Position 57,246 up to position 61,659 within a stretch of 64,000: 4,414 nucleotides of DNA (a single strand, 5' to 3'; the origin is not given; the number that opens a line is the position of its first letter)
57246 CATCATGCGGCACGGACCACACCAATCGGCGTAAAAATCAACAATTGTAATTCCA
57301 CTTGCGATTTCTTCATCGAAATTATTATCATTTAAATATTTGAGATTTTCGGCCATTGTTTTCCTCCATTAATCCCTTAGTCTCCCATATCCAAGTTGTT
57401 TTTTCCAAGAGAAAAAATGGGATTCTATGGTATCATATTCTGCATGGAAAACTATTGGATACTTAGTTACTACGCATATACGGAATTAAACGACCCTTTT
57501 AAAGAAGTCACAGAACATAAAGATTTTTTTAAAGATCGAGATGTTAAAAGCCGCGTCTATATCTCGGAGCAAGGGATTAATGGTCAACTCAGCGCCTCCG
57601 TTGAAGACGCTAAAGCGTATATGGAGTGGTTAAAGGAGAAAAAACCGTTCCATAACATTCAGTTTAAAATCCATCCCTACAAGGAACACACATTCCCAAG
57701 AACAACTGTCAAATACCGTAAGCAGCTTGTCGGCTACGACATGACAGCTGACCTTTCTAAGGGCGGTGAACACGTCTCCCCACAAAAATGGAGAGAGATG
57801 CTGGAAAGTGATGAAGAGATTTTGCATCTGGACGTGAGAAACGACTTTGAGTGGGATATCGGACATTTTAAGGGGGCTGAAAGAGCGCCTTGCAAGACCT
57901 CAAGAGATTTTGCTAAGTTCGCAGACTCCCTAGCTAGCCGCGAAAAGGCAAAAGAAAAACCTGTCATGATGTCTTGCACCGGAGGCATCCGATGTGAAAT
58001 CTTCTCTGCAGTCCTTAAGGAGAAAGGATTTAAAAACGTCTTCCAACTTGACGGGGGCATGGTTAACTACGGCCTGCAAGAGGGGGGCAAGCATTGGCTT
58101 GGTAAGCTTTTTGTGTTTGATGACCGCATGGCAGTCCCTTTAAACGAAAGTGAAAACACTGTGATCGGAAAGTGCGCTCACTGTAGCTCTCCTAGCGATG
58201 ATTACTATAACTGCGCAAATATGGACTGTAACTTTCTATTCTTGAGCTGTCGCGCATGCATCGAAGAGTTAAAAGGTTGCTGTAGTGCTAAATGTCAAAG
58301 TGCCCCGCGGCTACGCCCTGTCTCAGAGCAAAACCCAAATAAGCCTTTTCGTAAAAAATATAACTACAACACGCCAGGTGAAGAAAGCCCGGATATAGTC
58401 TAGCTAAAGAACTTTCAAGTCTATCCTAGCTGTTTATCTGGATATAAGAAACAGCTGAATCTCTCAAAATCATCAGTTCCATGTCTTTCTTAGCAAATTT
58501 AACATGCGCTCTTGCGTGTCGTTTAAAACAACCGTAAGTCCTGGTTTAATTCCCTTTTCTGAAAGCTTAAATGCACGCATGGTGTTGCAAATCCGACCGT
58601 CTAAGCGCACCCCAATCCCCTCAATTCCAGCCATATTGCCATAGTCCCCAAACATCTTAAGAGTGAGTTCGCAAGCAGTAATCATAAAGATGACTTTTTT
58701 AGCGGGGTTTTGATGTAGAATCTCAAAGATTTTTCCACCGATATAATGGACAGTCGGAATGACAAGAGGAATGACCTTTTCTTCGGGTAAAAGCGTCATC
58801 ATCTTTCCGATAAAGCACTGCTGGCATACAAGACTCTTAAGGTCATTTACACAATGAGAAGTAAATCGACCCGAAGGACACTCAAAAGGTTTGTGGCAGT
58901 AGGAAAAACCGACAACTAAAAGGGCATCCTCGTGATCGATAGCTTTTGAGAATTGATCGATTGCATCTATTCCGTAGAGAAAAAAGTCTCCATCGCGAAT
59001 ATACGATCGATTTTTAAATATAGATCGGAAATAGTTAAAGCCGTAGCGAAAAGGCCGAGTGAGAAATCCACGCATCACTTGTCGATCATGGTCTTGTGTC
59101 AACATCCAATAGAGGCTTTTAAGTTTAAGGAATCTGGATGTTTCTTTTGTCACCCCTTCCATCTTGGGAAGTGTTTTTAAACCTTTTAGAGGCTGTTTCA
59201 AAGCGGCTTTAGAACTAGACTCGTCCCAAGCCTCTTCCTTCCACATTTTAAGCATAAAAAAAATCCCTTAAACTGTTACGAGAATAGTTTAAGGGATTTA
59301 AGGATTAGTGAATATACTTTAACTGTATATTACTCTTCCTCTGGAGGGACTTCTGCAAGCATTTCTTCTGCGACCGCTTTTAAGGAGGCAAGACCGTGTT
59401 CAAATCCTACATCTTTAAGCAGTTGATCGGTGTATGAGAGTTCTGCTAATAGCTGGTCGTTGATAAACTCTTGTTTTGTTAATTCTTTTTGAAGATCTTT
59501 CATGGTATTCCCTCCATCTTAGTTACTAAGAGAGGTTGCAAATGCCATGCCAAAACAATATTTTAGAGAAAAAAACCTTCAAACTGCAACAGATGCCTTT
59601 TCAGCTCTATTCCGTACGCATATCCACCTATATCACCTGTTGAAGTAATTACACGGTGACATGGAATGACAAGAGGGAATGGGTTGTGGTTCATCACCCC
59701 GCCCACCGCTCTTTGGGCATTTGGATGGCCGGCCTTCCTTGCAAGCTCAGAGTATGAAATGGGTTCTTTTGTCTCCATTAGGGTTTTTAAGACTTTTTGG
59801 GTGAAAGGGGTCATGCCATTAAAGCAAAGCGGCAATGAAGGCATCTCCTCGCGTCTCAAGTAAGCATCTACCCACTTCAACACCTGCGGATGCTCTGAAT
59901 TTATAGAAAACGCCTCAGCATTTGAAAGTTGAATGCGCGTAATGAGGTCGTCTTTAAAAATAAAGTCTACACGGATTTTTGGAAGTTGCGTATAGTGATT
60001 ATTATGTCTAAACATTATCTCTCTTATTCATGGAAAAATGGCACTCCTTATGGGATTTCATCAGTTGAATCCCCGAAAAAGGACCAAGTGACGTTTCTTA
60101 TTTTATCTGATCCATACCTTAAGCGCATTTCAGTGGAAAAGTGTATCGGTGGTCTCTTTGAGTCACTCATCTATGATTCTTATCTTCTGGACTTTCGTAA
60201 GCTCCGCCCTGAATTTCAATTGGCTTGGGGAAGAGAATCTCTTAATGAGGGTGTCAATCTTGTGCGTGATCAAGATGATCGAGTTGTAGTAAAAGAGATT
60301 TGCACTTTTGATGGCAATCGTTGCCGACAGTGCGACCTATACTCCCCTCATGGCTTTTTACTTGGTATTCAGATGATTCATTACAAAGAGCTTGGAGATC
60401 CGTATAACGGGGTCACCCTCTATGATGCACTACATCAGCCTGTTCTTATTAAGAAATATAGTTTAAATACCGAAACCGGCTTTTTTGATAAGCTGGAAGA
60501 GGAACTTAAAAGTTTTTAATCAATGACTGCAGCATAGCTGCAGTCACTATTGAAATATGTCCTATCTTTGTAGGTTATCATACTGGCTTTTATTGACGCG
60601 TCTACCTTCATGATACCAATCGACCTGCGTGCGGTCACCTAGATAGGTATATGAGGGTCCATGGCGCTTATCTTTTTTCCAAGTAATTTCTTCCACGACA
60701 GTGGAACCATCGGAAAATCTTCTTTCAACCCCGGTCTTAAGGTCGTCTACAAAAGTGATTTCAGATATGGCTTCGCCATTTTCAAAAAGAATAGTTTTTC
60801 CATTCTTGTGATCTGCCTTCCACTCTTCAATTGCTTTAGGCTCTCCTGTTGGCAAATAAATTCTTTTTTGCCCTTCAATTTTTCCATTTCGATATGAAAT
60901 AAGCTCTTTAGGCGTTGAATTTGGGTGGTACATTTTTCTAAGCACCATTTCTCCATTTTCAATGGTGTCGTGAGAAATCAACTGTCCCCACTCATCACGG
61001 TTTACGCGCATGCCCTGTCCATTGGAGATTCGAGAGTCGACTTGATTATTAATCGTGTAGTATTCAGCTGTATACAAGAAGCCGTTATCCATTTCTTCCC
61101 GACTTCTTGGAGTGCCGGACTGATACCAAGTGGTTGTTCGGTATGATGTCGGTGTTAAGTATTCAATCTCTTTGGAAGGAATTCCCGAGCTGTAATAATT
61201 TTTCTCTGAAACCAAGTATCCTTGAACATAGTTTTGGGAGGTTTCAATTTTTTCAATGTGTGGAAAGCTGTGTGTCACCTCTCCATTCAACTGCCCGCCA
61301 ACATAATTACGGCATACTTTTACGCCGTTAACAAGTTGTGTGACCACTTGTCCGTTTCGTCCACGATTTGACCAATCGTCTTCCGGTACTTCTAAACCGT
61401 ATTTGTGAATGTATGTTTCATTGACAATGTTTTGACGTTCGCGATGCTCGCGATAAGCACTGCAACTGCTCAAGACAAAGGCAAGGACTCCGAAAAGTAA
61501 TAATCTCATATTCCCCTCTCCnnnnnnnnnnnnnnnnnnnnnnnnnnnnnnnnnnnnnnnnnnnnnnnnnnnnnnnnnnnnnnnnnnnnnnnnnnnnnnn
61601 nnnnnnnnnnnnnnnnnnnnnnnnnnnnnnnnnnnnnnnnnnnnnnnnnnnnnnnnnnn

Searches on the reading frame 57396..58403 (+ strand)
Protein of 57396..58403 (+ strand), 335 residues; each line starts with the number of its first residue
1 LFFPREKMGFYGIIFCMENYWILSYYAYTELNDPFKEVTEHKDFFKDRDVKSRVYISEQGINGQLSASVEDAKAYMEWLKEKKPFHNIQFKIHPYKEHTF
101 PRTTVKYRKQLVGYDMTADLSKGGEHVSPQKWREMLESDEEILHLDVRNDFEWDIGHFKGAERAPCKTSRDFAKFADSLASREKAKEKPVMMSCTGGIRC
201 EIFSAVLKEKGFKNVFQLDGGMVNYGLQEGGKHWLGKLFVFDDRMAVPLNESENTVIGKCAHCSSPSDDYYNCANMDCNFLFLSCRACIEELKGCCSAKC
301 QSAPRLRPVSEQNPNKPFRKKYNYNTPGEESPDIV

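Call 48: search_protein_families(library=pfam, max_evalue=0.00001, proteins=[window:57396-58403:+])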
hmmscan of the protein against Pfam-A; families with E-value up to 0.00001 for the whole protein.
window:57396-58403:+ (335 aa): 3 families
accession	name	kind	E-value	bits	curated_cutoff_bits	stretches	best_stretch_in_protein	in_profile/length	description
PF12368.13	Rhodanese_C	-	3.9e-21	75.6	26.9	1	236-301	2-66/66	Rhodanase C-terminal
PF17773.7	UPF0176_N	-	2.7e-19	69.8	26.2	1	21-110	2-91/92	UPF0176 acylphosphatase like domain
PF00581.25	Rhodanese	-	4.7e-12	46.7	22.2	1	129-225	2-99/102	Rhodanese-like domain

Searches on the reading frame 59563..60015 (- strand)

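Call 48: search_protein_families(library=pfam, max_evalue=0.00001, proteins=[window:59563-60015:-])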
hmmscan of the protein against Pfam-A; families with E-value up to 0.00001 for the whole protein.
window:59563-60015:- (150 aa): 1 family
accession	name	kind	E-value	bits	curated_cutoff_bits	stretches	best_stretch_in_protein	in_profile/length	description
PF01035.26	DNA_binding_1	-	5.7e-25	87.4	27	1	70-147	1-80/81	6-O-methylguanine DNA methyltransferase, DNA binding domain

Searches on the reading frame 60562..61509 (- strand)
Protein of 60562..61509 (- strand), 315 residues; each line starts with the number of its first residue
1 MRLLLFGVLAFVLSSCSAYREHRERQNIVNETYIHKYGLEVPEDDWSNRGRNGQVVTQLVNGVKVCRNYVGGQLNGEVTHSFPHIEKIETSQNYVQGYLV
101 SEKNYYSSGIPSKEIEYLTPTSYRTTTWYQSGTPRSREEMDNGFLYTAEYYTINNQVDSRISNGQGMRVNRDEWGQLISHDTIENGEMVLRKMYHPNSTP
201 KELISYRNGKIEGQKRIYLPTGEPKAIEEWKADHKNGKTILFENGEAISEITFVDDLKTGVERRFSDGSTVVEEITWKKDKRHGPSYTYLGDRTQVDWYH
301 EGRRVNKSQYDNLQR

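Call 48: search_protein_families(library=pfam, max_evalue=0.00001, proteins=[window:60562-61509:-])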
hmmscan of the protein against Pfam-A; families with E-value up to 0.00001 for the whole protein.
window:60562-61509:- (315 aa): 1 family
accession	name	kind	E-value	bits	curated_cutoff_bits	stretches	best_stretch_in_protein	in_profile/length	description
PF07661.19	MORN_2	-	4.3e-06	26.8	29.6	0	191-208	5-22/22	MORN repeat variant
